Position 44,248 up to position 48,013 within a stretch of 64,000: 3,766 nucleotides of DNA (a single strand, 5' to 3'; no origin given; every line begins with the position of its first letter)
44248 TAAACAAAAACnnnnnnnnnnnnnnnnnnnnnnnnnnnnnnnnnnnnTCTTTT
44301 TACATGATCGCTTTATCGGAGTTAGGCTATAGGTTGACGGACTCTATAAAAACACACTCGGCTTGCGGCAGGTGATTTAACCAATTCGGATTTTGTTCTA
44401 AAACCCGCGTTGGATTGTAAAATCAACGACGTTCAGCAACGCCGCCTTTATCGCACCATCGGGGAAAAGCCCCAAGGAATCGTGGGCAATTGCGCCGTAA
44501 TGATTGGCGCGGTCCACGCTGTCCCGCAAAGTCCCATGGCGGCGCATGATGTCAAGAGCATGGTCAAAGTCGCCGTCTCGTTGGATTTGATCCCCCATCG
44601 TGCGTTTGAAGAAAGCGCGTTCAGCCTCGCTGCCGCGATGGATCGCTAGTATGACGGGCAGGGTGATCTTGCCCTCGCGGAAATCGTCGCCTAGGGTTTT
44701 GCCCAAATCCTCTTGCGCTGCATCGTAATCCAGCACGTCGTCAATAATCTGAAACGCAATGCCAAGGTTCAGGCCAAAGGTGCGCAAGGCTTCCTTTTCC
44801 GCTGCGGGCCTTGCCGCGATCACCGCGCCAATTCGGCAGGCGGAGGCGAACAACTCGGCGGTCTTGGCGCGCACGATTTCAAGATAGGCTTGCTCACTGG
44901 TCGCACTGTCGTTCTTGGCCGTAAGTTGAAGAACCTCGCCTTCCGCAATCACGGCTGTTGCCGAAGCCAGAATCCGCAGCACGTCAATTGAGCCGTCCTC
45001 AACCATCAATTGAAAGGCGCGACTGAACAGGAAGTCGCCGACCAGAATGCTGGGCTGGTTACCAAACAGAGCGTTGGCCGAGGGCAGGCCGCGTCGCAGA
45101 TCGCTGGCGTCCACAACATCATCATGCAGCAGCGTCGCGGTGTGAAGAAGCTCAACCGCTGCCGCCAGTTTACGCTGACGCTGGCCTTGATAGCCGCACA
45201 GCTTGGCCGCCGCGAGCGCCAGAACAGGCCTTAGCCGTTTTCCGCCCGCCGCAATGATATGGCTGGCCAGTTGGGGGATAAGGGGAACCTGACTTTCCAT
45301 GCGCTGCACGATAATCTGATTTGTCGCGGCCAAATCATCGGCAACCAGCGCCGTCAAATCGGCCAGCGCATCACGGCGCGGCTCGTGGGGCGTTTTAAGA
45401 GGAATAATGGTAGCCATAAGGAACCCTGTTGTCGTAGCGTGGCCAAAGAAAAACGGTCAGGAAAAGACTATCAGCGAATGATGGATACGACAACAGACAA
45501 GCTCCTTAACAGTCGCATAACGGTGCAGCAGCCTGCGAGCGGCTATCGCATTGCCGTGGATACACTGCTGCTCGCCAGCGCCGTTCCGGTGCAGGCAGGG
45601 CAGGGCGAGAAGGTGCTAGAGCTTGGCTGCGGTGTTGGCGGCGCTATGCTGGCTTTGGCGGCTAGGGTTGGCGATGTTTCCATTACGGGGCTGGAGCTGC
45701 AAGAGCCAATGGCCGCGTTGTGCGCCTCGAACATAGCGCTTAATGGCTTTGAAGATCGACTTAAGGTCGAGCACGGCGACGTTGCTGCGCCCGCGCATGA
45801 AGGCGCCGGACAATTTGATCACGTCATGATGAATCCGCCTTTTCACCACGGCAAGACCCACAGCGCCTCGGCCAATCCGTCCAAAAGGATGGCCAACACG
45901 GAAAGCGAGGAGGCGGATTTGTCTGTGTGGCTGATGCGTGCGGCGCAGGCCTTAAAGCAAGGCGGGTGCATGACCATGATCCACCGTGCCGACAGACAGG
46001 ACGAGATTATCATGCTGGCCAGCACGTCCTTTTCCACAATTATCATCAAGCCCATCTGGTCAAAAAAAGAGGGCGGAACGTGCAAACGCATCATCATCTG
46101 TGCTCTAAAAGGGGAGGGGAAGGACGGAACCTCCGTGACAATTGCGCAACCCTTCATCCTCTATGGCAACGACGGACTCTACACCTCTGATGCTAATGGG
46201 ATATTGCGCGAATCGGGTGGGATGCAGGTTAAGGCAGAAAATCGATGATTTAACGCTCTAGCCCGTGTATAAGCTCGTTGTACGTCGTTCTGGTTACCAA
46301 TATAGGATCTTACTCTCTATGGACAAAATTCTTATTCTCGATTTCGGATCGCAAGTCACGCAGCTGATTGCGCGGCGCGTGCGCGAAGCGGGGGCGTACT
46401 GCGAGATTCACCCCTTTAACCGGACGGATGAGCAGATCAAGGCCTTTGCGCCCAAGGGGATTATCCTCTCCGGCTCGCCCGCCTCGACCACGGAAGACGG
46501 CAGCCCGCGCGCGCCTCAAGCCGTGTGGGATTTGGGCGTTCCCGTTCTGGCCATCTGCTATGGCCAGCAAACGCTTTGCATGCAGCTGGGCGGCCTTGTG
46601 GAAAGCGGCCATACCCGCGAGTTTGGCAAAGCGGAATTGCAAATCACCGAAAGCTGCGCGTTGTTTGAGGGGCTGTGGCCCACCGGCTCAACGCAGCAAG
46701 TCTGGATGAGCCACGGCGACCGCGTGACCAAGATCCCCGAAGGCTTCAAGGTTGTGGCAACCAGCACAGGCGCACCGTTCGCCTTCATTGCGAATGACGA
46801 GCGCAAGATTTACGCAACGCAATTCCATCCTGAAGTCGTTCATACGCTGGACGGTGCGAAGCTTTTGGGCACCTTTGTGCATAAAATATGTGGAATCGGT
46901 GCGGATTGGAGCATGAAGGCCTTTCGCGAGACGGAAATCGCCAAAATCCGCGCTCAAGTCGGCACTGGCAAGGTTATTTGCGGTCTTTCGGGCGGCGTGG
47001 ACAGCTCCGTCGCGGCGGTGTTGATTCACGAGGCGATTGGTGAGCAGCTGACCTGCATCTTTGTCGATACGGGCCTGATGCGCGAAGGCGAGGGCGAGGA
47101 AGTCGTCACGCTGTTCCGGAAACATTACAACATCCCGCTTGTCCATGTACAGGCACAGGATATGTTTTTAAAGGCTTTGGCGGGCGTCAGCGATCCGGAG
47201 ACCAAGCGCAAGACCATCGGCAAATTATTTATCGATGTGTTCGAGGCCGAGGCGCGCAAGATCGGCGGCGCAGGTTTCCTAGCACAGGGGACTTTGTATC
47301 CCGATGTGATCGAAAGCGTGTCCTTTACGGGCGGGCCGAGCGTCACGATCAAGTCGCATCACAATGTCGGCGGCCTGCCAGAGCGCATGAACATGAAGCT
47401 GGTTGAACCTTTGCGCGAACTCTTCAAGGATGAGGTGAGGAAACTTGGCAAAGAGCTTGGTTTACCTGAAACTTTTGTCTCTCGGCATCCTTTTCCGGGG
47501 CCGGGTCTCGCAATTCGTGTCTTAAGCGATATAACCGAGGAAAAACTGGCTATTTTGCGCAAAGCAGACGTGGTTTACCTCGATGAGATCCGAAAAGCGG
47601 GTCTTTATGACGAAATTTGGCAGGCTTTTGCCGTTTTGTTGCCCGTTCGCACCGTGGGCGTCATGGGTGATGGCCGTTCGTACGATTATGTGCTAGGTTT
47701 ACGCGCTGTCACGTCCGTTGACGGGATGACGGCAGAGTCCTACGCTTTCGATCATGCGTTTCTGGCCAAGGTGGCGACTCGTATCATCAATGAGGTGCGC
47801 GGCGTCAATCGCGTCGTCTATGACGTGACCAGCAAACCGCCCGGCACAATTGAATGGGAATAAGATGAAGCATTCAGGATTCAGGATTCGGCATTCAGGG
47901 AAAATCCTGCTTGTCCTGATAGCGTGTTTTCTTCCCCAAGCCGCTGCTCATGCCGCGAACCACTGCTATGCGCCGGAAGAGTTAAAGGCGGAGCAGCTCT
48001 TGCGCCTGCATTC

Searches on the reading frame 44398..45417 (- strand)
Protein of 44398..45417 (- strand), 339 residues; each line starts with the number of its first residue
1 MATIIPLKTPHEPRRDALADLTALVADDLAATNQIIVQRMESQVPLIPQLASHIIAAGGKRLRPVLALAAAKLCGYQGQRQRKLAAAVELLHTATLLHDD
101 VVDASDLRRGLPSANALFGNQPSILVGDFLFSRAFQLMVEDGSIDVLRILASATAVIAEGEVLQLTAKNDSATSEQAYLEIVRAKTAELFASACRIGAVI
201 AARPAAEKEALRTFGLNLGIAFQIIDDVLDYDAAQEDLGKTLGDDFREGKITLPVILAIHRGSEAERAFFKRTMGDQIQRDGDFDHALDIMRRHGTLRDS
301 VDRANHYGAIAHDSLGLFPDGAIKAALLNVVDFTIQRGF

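Call 16: search_protein_families(library=pfam, proteins=[window:44398-45417:-])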
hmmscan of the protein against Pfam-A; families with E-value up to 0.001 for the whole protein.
window:44398-45417:- (339 aa): 1 family
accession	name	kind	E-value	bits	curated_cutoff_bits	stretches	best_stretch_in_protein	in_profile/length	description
PF00348.22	polyprenyl_synt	-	2.1e-77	260.2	27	1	46-291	3-251/251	Polyprenyl synthetase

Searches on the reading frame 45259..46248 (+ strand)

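Call 16: search_protein_families(library=pfam, proteins=[window:45259-46248:+])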
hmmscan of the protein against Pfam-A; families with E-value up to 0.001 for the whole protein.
window:45259-46248:+ (329 aa): 12 families
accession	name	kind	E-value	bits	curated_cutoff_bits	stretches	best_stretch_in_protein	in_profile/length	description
PF05175.20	MTS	-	5.7e-15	55.8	23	1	101-205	19-118/170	Methyltransferase small domain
PF13649.12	Methyltransf_25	-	1.6e-11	45.2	27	1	119-200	1-79/97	Methyltransferase domain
PF02384.22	N6_Mtase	-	3.3e-11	43.5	20.4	1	112-241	43-182/311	N-6 DNA Methylase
PF08242.18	Methyltransf_12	-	2.8e-08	34.8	30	1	120-236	1-96/98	Methyltransferase domain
PF13847.12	Methyltransf_31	-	2.8e-08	34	27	1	115-244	3-113/145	Methyltransferase domain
PF08241.18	Methyltransf_11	-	1e-06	29.7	21.2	1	120-203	1-78/95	Methyltransferase domain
PF02475.24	TRM5-TYW2_MTfase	-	4.5e-06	27.2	28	1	109-195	30-114/164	TRM5/TYW2 methyltransferase domain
PF02353.26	CMAS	-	6e-05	22.9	27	1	114-176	61-122/273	Mycolic acid cyclopropane synthetase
PF06325.19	PrmA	-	0.00035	20.6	22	1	114-192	160-233/296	Ribosomal protein L11 methyltransferase (PrmA)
PF13489.12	Methyltransf_23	-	0.0004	20.6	27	1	113-202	20-98/164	Methyltransferase domain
PF07669.17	Eco57I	-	0.00056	20.5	25.3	1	178-242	66-134/171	Eco57I restriction-modification methylase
PF02390.23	Methyltransf_4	-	0.00058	19.8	24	0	118-163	4-49/173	Putative methyltransferase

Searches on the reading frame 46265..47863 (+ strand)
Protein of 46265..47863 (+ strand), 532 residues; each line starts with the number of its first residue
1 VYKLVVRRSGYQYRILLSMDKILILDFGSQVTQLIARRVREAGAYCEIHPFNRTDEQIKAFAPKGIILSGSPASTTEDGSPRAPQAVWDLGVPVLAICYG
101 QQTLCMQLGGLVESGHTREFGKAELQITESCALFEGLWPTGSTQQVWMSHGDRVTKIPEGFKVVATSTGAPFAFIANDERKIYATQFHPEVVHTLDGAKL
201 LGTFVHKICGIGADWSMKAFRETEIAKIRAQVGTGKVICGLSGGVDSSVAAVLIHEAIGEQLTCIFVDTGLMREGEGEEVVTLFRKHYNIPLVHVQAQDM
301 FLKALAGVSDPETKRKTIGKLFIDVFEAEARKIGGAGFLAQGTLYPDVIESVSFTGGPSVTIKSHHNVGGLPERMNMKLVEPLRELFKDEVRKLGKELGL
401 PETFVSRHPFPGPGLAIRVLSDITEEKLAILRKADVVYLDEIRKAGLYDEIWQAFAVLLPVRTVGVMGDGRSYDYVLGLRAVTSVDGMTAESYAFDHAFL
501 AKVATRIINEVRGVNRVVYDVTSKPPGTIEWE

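Call 16: search_protein_families(library=pfam, proteins=[window:46265-47863:+])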
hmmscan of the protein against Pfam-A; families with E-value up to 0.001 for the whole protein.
window:46265-47863:+ (532 aa): 6 families
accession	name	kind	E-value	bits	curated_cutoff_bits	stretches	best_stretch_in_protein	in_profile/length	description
PF00958.27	GMP_synt_C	-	4.9e-43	145.6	27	1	440-531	1-92/92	GMP synthase C terminal domain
PF00117.34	GATase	-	6.5e-40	137.3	22.8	1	23-207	1-189/190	Glutamine amidotransferase class-I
PF02540.23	NAD_synthase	-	2.5e-10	40.3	21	1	230-264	14-49/242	NAD synthase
PF07722.19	Peptidase_C26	-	2.8e-07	31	20.5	1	87-190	101-219/219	Peptidase C26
PF03054.22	tRNA_Me_trans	-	1.2e-06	28.7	20.6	1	236-268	2-33/202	tRNA methyl transferase HUP domain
PF06508.19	QueC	-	0.00022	21.2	22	0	236-305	1-66/210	Queuosine biosynthesis protein QueC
